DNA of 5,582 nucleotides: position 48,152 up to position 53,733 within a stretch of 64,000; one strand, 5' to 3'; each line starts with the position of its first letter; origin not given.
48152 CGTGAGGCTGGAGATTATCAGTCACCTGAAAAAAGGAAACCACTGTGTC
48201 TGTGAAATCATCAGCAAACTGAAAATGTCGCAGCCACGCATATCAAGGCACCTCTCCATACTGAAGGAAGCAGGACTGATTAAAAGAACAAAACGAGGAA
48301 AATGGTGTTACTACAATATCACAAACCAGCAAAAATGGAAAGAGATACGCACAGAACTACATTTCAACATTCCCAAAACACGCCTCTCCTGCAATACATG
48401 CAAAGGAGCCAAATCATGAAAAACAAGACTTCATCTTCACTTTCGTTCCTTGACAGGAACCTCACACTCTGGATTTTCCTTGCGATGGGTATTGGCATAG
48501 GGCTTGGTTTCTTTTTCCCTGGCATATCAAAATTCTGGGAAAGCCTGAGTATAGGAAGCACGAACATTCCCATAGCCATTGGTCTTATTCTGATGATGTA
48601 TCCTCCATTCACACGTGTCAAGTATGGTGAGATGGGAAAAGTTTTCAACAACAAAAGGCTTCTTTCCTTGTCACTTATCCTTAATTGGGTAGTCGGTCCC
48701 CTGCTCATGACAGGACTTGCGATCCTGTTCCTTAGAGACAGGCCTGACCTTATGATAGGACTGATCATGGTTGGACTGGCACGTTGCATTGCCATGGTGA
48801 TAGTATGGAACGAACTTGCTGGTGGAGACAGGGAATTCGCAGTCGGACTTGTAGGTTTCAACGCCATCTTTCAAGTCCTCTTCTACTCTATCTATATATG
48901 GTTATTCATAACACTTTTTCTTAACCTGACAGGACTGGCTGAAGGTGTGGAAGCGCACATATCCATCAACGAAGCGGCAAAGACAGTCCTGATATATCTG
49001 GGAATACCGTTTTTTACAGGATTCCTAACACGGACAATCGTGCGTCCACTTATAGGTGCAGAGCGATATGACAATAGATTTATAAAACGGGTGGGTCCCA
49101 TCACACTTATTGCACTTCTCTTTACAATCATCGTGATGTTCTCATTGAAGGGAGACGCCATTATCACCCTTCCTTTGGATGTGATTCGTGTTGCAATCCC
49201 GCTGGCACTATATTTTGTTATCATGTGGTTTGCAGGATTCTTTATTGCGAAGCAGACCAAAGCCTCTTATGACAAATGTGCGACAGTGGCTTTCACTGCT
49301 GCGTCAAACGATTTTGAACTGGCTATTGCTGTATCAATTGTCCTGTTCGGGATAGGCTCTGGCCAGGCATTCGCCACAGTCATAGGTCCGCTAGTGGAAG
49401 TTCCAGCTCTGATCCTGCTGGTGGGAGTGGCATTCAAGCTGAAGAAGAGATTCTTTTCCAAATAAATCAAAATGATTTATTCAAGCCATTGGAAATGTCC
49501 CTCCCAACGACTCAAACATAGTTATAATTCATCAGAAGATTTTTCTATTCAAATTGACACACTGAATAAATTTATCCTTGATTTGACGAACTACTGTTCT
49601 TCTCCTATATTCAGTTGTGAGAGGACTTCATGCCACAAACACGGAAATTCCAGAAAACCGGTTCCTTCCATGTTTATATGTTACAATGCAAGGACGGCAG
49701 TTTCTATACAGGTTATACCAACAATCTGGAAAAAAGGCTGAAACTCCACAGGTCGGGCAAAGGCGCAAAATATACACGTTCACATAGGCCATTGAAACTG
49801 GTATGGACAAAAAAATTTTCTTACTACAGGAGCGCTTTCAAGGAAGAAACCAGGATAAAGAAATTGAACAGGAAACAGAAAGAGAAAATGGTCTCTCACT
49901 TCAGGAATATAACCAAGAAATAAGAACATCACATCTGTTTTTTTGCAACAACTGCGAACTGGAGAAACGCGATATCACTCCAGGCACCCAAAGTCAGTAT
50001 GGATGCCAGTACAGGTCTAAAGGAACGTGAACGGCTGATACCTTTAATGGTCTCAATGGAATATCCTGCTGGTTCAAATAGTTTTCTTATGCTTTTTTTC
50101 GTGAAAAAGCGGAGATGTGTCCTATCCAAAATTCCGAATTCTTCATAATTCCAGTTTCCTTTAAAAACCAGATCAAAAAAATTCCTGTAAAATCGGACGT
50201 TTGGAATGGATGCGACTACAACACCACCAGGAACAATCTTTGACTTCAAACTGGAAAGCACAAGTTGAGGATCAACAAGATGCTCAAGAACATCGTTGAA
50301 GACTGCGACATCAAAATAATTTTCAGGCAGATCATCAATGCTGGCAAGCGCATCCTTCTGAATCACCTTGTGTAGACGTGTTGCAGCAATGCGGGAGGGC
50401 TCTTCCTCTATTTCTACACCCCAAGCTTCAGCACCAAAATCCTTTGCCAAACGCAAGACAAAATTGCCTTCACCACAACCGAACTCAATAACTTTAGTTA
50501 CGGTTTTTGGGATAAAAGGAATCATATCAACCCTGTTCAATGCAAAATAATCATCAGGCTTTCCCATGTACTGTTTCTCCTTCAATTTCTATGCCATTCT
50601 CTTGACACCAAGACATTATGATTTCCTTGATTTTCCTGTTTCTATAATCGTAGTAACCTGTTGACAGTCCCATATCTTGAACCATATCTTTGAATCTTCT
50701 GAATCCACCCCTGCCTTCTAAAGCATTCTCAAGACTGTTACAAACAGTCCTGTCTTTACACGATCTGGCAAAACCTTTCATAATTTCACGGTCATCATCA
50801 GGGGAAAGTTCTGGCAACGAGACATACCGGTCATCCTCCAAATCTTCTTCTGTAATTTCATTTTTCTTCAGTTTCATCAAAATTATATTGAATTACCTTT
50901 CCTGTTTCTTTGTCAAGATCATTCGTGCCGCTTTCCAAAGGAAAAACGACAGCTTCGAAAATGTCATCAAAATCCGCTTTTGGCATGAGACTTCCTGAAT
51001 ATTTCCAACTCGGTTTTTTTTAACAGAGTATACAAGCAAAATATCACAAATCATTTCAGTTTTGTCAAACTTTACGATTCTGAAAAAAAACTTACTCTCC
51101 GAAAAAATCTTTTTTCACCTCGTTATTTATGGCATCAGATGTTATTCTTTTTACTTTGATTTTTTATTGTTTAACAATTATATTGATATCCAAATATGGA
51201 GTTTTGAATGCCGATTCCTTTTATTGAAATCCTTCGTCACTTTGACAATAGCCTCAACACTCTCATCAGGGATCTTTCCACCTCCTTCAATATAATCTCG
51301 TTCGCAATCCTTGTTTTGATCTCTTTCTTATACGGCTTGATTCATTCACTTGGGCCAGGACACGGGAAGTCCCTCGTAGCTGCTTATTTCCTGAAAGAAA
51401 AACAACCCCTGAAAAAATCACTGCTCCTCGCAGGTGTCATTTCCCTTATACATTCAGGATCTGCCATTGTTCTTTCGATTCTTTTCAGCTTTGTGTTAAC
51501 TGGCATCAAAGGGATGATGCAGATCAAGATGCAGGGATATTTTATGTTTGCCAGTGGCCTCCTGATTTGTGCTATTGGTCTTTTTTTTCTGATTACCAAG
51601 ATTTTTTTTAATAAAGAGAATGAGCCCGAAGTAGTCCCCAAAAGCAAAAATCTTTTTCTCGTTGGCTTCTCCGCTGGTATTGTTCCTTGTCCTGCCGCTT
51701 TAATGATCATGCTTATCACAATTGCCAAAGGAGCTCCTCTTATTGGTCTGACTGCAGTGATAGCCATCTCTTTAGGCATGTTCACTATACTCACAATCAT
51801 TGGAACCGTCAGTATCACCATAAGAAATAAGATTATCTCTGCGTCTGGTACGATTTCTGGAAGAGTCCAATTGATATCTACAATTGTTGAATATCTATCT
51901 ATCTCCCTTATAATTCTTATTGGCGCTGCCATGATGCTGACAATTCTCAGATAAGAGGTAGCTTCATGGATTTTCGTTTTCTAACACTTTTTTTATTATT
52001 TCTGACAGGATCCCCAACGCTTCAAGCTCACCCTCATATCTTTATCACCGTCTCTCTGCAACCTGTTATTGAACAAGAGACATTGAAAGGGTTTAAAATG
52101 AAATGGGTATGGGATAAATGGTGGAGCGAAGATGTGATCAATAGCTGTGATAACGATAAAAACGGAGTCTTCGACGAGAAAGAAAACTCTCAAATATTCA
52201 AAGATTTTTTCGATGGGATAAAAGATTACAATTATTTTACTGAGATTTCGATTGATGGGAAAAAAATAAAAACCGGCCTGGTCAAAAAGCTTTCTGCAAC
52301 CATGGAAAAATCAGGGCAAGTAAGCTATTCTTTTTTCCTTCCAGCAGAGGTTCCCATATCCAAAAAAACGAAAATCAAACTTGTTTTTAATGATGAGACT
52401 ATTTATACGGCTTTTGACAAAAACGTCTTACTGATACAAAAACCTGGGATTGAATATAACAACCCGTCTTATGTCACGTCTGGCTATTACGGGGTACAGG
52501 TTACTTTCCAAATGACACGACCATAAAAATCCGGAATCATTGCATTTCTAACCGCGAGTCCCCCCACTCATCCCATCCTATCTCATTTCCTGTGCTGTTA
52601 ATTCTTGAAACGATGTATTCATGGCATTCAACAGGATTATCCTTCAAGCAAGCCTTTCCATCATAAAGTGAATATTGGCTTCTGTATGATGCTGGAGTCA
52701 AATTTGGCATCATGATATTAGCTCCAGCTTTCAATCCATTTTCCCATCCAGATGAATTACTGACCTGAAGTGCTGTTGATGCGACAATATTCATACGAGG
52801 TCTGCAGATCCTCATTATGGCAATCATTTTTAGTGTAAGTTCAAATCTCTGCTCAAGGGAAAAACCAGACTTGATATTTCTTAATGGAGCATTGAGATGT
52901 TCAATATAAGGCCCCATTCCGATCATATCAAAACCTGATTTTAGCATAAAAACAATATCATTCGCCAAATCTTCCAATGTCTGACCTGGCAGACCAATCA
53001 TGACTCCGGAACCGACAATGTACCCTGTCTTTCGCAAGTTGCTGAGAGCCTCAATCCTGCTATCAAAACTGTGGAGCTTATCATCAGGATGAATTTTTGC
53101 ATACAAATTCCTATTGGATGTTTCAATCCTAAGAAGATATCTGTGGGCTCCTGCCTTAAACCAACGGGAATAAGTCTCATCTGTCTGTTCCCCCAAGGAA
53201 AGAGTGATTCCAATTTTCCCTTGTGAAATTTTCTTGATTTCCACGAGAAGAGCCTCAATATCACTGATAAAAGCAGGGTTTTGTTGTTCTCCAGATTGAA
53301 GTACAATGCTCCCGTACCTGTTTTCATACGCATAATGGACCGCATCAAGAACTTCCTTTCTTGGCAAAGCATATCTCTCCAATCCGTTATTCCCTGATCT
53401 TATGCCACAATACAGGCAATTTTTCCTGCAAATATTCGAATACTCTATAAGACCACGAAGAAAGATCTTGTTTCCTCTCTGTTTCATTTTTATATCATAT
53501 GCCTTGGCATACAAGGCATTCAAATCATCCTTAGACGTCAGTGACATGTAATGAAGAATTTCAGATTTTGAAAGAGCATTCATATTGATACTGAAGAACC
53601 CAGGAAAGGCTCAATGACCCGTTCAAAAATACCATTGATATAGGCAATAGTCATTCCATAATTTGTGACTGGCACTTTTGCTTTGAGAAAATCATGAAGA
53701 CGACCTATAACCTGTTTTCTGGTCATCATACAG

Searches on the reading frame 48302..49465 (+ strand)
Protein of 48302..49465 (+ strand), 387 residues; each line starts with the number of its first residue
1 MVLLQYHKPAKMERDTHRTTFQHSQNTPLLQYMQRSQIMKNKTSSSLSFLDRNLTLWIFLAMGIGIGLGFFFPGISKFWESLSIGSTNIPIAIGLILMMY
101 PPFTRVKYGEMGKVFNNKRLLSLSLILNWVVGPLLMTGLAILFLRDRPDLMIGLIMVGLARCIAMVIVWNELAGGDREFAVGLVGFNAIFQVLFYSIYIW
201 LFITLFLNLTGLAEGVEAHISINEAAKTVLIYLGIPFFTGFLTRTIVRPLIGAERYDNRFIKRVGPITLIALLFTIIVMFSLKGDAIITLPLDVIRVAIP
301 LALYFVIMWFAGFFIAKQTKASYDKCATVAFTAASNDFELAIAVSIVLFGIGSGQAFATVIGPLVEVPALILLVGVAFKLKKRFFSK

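Call 26: search_protein_families(library=pfam, proteins=[window:48302-49465:+], max_evalue=0.00001)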
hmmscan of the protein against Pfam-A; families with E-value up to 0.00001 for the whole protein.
window:48302-49465:+ (387 aa): 1 family
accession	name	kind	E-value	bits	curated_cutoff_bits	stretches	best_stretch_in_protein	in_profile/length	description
PF01758.21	SBF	-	1.2e-53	182.1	24.3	1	92-288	1-189/191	Sodium Bile acid symporter family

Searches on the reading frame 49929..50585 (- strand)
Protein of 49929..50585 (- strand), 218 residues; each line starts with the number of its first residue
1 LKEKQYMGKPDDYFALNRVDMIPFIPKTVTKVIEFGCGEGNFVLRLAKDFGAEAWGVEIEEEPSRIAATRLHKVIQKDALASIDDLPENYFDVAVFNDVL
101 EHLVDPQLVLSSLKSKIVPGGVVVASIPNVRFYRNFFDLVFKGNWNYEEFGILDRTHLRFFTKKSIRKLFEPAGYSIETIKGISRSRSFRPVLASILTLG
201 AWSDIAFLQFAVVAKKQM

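Call 4: search_protein_families(library=pfam, proteins=[window:49929-50585:-], max_evalue=0.01)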
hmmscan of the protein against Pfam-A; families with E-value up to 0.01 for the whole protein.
window:49929-50585:- (218 aa): 8 families
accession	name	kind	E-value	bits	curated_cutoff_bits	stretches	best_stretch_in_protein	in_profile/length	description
PF13489.12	Methyltransf_23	-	2.8e-22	79.7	27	1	26-178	20-162/164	Methyltransferase domain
PF08241.18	Methyltransf_11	-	4.9e-13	50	21.2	1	34-124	2-94/95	Methyltransferase domain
PF13847.12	Methyltransf_31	-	5.1e-12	46.1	27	1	30-129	5-113/145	Methyltransferase domain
PF07021.18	MetW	-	2.3e-11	44.2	21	1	28-145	13-127/193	Methionine biosynthesis protein MetW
PF08242.18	Methyltransf_12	-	7.4e-11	43.1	30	1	33-123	1-98/98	Methyltransferase domain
PF13649.12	Methyltransf_25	-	1.2e-10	42.3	27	1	32-121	1-97/97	Methyltransferase domain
PF19587.5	DUF6094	-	0.0022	17.2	22.8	1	22-75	152-205/344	Uncharacterised methyltransferase family (DUF6094)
PF08123.19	DOT1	-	0.0033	17.4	23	1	32-72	46-87/205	Histone methylation protein DOT1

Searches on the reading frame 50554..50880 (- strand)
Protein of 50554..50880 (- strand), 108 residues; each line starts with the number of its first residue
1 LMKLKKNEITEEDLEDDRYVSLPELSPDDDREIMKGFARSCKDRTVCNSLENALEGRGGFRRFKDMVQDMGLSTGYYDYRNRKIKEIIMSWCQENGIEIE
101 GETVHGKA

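Call 4: search_protein_families(library=pfam, proteins=[window:50554-50880:-], max_evalue=0.01)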
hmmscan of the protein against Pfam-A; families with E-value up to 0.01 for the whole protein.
window:50554-50880:- (108 aa): 2 families
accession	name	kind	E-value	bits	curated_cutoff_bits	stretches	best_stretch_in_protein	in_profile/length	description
PF03682.18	UPF0158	-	9.5e-08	32.6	21.1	1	13-98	53-140/157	Uncharacterised protein family (UPF0158)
PF21698.3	Spo16_C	-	0.0018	18.4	27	0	4-24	16-38/43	Spo16 protein, C-terminal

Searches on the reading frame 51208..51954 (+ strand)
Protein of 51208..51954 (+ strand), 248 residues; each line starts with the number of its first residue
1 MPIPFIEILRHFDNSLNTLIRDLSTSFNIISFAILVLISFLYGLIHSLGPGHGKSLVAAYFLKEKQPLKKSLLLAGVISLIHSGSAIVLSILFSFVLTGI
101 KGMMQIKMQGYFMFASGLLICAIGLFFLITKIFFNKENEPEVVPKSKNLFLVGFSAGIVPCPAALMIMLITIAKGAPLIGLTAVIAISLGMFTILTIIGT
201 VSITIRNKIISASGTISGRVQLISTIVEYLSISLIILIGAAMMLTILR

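Call 4: search_protein_families(library=pfam, proteins=[window:51208-51954:+], max_evalue=0.01)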
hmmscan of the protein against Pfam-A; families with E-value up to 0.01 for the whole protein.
window:51208-51954:+ (248 aa): 2 families
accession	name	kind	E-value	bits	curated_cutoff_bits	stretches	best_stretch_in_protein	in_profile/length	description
PF03824.22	NicO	-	1.1e-13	51.6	27.7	2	34-129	3-99/287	High-affinity nickel-transport protein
PF13386.12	DsbD_2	-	0.0027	18.1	24.9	1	98-210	67-182/199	Cytochrome C biogenesis protein transmembrane region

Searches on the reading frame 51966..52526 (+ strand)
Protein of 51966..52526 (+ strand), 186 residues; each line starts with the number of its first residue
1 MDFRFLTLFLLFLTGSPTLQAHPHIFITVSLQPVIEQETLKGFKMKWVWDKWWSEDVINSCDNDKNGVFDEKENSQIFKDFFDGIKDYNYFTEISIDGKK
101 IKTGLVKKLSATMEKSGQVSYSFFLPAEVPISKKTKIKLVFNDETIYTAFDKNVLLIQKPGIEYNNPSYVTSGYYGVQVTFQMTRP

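Call 4: search_protein_families(library=pfam, proteins=[window:51966-52526:+], max_evalue=0.01)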
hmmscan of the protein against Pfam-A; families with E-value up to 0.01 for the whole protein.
window:51966-52526:+ (186 aa): 1 family
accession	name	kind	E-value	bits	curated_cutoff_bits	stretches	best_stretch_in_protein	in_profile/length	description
PF06226.18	DUF1007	-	1.2e-33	117.3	27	1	8-152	2-148/211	Protein of unknown function (DUF1007)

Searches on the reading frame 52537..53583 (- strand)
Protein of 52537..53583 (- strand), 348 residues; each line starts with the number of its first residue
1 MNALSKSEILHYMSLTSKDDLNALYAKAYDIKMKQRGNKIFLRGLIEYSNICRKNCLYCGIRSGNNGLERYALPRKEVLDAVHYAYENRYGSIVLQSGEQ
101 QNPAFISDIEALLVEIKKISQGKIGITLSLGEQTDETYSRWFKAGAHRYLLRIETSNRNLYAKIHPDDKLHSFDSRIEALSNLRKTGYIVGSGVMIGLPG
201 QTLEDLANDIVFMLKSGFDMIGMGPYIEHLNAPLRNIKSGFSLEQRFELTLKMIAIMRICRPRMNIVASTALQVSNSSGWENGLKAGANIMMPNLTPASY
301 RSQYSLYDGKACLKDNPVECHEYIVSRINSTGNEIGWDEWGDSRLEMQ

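Call 4: search_protein_families(library=pfam, proteins=[window:52537-53583:-], max_evalue=0.01)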
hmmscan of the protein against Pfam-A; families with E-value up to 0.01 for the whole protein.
window:52537-53583:- (348 aa): 1 family
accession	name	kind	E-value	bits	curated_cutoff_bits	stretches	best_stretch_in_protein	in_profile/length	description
PF04055.27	Radical_SAM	-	2e-18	67.6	29.5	1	46-210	1-163/166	Radical SAM superfamily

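Call 14: search_protein_families(library=ncbifam, proteins=[window:52537-53583:-], max_evalue=0.001)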
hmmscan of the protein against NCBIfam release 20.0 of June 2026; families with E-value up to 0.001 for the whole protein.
window:52537-53583:- (348 aa): 18 families
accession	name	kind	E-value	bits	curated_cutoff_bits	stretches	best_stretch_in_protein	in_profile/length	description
TIGR03956.1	rSAM_HydE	equivalog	1.1e-93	314.2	254.6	1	3-338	10-336/340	[FeFe] hydrogenase H-cluster radical SAM maturase HydE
TIGR03910.1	pyrrolys_PylB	equivalog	7.5e-38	130.3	348.2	1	3-299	17-304/347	methylornithine synthase PylB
TIGR00433.2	bioB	equivalog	4.1e-23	82.1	225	1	6-292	5-282/307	biotin synthase BioB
TIGR02351.2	thiH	equivalog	1.9e-19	69.9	380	1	4-270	35-297/364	2-iminoacetate synthase ThiH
TIGR03955.1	rSAM_HydG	equivalog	2.5e-15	55.8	312.15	1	5-270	48-318/470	[FeFe] hydrogenase H-cluster radical SAM maturase HydG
TIGR03957.1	rSAM_HmdB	equivalog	5.5e-12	45.5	320.9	1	5-289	2-276/317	5,10-methenyltetrahydromethanopterin hydrogenase cofactor biosynthesis protein HmdB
TIGR03700.1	mena_SCO4494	equivalog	5.7e-08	32.1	434.55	1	13-105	17-111/351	aminofutalosine synthase MqnE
TIGR03699.1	menaquin_MqnC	equivalog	6.1e-08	31.9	428.1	1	13-102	9-101/342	cyclic dehypoxanthinyl futalosine synthase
TIGR03551.1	F420_cofH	equivalog_domain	5.9e-07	28.6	374.1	1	14-104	9-101/345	5-amino-6-(D-ribitylamino)uracil--L-tyrosine 4-hydroxyphenyl transferase CofH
NF053743.1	LipS2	equivalog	1.1e-06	28.3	270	1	49-216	30-193/292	LipS2 family lipoyl synthase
TIGR00423.1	TIGR00423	subfamily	2.4e-06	27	260.25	1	46-102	9-65/310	CofH family radical SAM protein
NF005609.0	PRK07360.1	equivalog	4.1e-06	25.8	426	1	3-118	20-137/374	7,8-didemethyl-8-hydroxy-5-deazariboflavin synthase subunit CofH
NF001199.0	PRK00164.2-1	equivalog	2.6e-05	23.5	231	1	46-179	16-144/308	GTP 3',8-cyclase MoaA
NF006687.0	PRK09234.1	equivalog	4.4e-05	21.8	1018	1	6-99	494-588/849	bifunctional FO biosynthesis protein CofGH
TIGR04107.1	rSAM_HutW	equivalog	8.8e-05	21.5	400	1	134-224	140-228/419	heme anaerobic degradation radical SAM methyltransferase ChuW/HutW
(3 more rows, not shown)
